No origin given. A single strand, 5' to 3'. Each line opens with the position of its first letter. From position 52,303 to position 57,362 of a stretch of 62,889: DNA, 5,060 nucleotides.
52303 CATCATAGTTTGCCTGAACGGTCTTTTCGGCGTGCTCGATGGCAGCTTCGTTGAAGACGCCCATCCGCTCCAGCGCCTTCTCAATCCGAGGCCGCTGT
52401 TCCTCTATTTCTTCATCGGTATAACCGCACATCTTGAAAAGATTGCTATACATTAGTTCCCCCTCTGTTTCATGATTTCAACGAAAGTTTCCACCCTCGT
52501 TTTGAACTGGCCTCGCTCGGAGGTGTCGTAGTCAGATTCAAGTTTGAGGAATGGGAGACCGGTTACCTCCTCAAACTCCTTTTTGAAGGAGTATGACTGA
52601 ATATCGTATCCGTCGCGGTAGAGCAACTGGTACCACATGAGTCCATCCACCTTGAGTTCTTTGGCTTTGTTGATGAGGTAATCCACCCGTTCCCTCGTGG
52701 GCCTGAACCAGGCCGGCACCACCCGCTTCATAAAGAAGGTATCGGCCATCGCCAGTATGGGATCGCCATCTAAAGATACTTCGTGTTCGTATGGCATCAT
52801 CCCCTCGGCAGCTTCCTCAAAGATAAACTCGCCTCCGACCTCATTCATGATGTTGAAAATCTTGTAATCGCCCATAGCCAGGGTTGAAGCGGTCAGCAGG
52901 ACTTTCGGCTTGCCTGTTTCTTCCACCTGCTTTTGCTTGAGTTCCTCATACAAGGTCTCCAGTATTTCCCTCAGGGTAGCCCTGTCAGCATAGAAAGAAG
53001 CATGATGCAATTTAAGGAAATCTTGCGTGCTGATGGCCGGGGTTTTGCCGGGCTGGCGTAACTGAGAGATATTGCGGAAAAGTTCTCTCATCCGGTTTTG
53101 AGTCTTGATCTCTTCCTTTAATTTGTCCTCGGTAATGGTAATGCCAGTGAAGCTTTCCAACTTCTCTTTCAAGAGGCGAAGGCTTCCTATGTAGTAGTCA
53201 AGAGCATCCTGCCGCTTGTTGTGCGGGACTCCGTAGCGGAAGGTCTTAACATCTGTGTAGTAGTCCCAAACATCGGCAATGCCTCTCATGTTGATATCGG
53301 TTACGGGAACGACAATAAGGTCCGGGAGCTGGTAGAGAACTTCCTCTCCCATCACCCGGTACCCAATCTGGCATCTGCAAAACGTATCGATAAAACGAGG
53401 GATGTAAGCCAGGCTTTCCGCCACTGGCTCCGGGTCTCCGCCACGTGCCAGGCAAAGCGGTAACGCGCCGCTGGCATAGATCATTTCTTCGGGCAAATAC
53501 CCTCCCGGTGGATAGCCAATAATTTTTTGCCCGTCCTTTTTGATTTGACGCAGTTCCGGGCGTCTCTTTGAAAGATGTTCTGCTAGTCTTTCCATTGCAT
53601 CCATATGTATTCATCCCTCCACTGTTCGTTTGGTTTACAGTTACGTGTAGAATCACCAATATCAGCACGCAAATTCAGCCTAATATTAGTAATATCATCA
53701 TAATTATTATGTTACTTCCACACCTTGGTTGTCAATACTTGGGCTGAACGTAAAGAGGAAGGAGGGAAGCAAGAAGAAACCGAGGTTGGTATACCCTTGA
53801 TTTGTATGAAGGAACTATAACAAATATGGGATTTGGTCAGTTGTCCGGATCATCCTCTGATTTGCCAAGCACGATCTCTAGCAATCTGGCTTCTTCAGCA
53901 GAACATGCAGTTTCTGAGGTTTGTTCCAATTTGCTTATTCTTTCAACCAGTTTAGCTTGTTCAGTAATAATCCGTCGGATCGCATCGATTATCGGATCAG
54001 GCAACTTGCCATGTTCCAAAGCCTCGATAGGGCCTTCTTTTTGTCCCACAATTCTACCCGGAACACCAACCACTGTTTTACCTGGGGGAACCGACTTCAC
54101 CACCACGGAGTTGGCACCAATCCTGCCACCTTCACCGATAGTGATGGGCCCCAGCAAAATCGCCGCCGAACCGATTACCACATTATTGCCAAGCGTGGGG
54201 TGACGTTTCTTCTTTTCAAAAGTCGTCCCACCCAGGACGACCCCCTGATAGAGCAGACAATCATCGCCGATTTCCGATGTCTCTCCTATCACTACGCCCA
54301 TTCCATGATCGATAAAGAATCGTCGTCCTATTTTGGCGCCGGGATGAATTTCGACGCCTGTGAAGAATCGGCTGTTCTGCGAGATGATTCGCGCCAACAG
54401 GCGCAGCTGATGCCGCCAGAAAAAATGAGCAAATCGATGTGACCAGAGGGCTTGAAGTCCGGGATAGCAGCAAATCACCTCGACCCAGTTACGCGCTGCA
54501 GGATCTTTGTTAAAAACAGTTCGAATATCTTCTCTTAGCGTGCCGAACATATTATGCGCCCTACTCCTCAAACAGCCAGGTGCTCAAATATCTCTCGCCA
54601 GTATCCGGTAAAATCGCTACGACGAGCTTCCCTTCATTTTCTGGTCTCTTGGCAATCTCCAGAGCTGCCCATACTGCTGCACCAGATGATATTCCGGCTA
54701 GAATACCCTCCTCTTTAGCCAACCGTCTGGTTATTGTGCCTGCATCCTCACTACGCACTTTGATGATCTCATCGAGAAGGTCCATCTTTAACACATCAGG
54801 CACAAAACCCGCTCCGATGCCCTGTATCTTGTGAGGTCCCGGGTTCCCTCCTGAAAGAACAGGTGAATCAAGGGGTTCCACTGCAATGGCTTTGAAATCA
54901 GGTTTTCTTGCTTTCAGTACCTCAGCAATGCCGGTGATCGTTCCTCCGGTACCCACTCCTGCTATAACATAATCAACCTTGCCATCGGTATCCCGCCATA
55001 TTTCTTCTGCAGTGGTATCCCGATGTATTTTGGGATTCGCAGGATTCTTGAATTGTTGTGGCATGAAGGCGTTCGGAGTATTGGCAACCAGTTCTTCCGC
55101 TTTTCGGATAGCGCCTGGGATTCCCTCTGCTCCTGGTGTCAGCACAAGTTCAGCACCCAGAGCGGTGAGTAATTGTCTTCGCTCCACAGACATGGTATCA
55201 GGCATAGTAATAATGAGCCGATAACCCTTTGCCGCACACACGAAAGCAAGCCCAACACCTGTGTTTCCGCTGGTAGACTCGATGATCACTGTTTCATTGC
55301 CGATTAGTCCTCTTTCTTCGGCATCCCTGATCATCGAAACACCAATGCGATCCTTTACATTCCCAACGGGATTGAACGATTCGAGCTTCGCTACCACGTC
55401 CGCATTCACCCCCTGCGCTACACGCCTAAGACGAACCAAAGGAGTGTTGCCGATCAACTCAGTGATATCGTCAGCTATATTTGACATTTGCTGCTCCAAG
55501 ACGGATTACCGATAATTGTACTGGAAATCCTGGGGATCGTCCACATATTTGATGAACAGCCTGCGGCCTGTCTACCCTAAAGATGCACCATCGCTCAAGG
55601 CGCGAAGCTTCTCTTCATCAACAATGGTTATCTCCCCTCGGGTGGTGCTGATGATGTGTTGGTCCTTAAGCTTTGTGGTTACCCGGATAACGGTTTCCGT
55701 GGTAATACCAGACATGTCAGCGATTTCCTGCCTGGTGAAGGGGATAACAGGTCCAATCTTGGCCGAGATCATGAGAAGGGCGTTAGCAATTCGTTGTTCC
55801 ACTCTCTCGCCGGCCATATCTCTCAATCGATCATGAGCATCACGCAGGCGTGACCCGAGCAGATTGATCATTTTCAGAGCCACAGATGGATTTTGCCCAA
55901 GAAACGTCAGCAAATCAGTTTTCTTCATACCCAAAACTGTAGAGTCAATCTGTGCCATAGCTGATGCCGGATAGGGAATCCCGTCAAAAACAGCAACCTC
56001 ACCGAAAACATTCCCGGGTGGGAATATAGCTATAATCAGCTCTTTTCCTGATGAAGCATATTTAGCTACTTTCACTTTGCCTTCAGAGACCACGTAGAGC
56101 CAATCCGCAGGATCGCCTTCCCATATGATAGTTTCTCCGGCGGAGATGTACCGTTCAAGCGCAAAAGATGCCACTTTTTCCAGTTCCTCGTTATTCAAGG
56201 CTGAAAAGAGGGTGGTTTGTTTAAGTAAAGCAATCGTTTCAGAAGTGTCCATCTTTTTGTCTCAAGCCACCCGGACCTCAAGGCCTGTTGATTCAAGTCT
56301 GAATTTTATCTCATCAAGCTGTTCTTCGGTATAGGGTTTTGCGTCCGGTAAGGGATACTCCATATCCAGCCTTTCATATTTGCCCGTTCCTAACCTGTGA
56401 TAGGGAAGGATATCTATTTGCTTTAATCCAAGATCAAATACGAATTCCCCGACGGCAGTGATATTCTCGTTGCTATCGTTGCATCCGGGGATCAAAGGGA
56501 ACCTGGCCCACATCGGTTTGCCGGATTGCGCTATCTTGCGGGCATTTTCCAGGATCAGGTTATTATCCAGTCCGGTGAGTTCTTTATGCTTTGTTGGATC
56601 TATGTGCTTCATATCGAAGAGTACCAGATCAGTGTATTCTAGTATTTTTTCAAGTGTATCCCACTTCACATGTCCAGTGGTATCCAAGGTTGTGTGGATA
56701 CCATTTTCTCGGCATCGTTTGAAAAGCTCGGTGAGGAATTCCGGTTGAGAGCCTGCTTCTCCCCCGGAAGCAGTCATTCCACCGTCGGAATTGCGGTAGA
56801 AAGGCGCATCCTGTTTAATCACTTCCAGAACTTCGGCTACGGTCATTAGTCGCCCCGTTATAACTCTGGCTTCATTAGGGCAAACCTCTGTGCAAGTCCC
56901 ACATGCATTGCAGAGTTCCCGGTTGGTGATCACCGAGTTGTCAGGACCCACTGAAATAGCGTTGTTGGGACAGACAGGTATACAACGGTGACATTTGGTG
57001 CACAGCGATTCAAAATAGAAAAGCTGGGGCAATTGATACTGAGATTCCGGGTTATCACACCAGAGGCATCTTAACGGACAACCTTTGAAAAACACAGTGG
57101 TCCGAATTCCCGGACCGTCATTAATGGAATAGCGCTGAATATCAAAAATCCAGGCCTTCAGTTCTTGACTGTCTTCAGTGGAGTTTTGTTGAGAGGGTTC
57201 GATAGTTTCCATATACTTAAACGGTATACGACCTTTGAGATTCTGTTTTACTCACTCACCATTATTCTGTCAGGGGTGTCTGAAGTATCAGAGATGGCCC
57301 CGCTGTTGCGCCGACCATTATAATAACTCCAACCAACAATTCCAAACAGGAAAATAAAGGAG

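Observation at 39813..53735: A shared promoter and operator-like box ties the divergent Rrf2 genes, an 11-gene operon and the convergent Hgd-like operon into one candidate regulon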

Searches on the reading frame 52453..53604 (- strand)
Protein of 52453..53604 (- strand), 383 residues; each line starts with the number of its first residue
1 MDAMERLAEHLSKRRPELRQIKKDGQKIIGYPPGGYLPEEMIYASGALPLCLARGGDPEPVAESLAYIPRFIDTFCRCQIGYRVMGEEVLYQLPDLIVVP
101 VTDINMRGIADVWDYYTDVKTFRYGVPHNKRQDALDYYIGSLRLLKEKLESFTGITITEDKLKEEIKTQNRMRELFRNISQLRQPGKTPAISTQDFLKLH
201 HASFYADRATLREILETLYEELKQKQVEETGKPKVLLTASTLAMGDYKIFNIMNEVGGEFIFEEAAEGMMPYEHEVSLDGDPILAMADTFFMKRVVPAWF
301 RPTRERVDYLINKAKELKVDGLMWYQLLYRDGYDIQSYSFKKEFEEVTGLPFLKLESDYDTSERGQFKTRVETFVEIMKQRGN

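Call 6: search_protein_families(library=pfam, proteins=[window:52453-53604:-], max_evalue=0.01)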
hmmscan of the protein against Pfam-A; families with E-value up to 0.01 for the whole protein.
window:52453-53604:- (383 aa): 1 family
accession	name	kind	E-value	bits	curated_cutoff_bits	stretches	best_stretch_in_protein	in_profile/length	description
PF06050.19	HGD-D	-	6.4e-68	230.3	28.4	1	36-378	3-342/342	2-hydroxyglutaryl-CoA dehydratase, D-component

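Call 13: search_protein_families(library=ncbifam, proteins=[window:52453-53604:-], max_evalue=0.001)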
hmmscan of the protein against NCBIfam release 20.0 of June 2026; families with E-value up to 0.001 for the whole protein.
window:52453-53604:- (383 aa): 5 families
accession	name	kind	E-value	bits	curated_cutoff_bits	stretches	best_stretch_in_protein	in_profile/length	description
NF040772.1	double_cubane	equivalog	5.9e-54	183.5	350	1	10-378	4-372/372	double-cubane-cluster-containing anaerobic reductase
NF052456.1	HyiscapDhHadC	equivalog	5.3e-29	101.3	700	1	19-378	20-372/372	(R)-2-hydroxyisocaproyl-CoA dehydratase subunit beta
TIGR02263.1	benz_CoA_red_C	equivalog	1.7e-21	76.6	421.15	1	23-324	27-327/380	benzoyl-CoA reductase subunit C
TIGR03190.1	benz_CoA_bzdN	equivalog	3.9e-20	72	453.8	1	33-379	33-372/377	benzoyl-CoA reductase, bzd-type, subunit N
NF052455.1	HyiscapDhHadB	equivalog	0.00015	20.6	750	0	306-381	319-397/398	(R)-2-hydroxyisocaproyl-CoA dehydratase subunit alpha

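Call 54: search_solved_structures(query=window:52453-53601:-, max_evalue=0.00001)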
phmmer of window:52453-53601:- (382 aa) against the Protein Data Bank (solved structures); distinct sequences matched with E-value up to 0.00001: 5.
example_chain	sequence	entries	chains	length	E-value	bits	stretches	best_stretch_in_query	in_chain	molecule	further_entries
7yyl_C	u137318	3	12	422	4e-32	114.7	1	14-378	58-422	Dehydratase family protein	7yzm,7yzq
6eno_A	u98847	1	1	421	1.1e-31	113.2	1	14-376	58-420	Dehydratase family protein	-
3o3m_B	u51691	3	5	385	6.9e-21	77.7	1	18-378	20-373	beta subunit 2-hydroxyacyl-CoA dehydratase | beta-subunit 2-hydroxyacyl-CoA dehydratase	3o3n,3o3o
8s02_B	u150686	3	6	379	7.1e-21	77.7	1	33-379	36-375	BzdN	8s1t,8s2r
9g87_B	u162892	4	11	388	2e-11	46.6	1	15-376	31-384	3-methylbenzoyl-CoA reductase gamma subunit MbdN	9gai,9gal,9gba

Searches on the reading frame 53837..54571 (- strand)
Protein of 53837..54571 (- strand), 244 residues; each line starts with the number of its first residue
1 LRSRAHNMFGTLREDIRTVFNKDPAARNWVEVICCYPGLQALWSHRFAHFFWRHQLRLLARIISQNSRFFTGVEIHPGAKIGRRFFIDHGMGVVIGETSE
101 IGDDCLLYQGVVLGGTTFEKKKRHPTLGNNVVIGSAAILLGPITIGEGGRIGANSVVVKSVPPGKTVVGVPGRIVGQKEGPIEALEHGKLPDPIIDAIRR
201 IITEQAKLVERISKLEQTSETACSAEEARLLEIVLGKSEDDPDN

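Call 6: search_protein_families(library=pfam, proteins=[window:53837-54571:-], max_evalue=0.01)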
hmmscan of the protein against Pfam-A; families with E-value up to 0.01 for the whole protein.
window:53837-54571:- (244 aa): 2 families
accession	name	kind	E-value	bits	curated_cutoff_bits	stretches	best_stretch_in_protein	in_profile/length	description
PF00132.30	Hexapep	-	1.3e-12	47.2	27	2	124-157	1-34/36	Bacterial transferase hexapeptide (six repeats)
PF25084.1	LbH_EIF2B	-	0.0002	21.8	54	0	65-115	54-101/105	EIF2B subunit epsilon LbH domain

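Call 13: search_protein_families(library=ncbifam, proteins=[window:53837-54571:-], max_evalue=0.001)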
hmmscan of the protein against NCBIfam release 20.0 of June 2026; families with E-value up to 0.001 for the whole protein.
window:53837-54571:- (244 aa): 40 families (the best 25 are shown)
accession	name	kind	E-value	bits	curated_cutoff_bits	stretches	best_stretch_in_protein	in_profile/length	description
TIGR01172.1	cysE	equivalog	2.3e-72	242.3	210.65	1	13-173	2-162/162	serine O-acetyltransferase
NF041874.1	EPS_EpsC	equivalog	6.2e-69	231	150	1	12-178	1-167/168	serine O-acetyltransferase EpsC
NF008349.0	PRK11132.1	equivalog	6.3e-45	153.4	397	1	7-183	76-252/273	serine O-acetyltransferase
NF007564.0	PRK10191.1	equivalog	2.1e-21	76.1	196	1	50-174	38-158/162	colanic acid biosynthesis acetyltransferase WcaB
TIGR04016.1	WcaB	equivalog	6.4e-21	74.5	194.65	1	51-174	23-142/146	colanic acid biosynthesis acetyltransferase WcaB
TIGR03570.1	NeuD_NnaD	subfamily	6.6e-16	58.5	160.8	1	63-173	102-202/202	NeuD/PglB/VioB family sugar acetyltransferase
TIGR03532.1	DapD_Ac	equivalog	6.7e-16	58.6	231.75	1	62-177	100-213/231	2,3,4,5-tetrahydropyridine-2,6-dicarboxylate N-acetyltransferase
NF002060.0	PRK00892.1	subfamily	2.2e-11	43.5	207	2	126-172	265-312/345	UDP-3-O-(3-hydroxymyristoyl)glucosamine N-acyltransferase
TIGR01853.1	lipid_A_lpxD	equivalog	2.8e-11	43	242.5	2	126-172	256-302/325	UDP-3-O-(3-hydroxymyristoyl)glucosamine N-acyltransferase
NF007076.0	PRK09527.1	equivalog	1.2e-10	41.1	347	1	80-176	77-183/203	galactoside O-acetyltransferase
NF010932.0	PRK14352.1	equivalog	1.3e-08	33.9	611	1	94-168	378-445/488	bifunctional UDP-N-acetylglucosamine diphosphorylase/glucosamine-1-phosphate N-acetyltransferase GlmU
TIGR03308.1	phn_thr-fam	hypoth_equivalog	4.6e-08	33.1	201.65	1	119-177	102-161/204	phosphonate metabolim protein, transferase hexapeptide repeat family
NF000311.1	Vat_ABCDEFH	equivalog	7e-08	32.3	300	1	125-193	111-181/201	Vat family streptogramin A O-acetyltransferase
TIGR02353.1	NRPS_term_dom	equivalog_domain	1.1e-07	30.6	423.1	1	78-179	112-217/695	Pls/PosA family non-ribosomal peptide synthetase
TIGR01173.1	glmU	equivalog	2.1e-07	30.1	366.85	1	120-169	387-436/452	bifunctional UDP-N-acetylglucosamine diphosphorylase/glucosamine-1-phosphate N-acetyltransferase GlmU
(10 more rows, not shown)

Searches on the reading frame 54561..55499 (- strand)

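Call 6: search_protein_families(library=pfam, proteins=[window:54561-55499:-], max_evalue=0.01)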
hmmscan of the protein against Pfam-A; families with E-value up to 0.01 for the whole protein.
window:54561-55499:- (312 aa): 1 family
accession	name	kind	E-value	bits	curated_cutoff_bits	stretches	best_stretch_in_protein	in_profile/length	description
PF00291.31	PALP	-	2e-75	254.3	35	1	12-299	1-295/295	Pyridoxal-phosphate dependent enzyme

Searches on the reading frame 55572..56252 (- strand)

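Call 69: search_protein_families(library=pfam, proteins=[window:55572-56252:-], max_evalue=0.00001)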
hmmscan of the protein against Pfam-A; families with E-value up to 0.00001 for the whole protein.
window:55572-56252:- (226 aa): 2 families
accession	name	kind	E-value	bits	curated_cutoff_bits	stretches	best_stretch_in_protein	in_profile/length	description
PF00027.35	cNMP_binding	-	4.3e-23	81.5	27.5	1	34-121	2-89/89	Cyclic nucleotide-binding domain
PF13545.12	HTH_Crp_2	-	3.9e-18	65.6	27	1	153-219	1-70/70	Crp-like helix-turn-helix domain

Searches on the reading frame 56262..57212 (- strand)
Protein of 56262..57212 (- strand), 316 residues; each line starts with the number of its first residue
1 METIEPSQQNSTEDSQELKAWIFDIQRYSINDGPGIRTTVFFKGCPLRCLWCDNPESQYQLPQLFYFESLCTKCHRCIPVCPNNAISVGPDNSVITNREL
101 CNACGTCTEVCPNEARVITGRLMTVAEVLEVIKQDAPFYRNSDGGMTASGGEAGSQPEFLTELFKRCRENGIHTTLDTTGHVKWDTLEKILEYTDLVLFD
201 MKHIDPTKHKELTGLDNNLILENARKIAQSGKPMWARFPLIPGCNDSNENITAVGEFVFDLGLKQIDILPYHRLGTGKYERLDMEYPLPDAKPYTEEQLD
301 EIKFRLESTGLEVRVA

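Call 69: search_protein_families(library=pfam, proteins=[window:56262-57212:-], max_evalue=0.00001)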
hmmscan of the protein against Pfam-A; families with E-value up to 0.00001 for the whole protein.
window:56262-57212:- (316 aa): 10 families
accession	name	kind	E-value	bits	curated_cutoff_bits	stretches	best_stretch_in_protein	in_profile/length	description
PF04055.27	Radical_SAM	-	2.6e-16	60.7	29.5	1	40-248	2-158/166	Radical SAM superfamily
PF00037.32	Fer4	-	9.1e-14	51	21.1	2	67-87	4-24/24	4Fe-4S binding domain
PF13353.11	Fer4_12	-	2.9e-09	37.8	22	1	32-209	2-123/137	4Fe-4S single cluster domain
PF12837.12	Fer4_6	-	2.3e-08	34.1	25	0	97-114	5-22/24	4Fe-4S binding domain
PF13187.11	Fer4_9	-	3.4e-08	33.8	27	1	71-114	2-50/52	4Fe-4S dicluster domain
PF12838.12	Fer4_7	-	1.9e-07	31.9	27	1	71-115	2-52/52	4Fe-4S dicluster domain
PF14697.11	Fer4_21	-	1.9e-07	31.6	35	1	68-113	5-53/59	4Fe-4S dicluster domain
PF13237.11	Fer4_10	-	6.2e-06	26.5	25.5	0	69-112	7-53/53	4Fe-4S dicluster domain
PF12797.12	Fer4_2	-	7.8e-06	26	24.5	0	95-112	4-21/22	4Fe-4S binding domain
PF13484.11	Fer4_16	-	9.2e-06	26.8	30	0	71-89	2-20/66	4Fe-4S double cluster binding domain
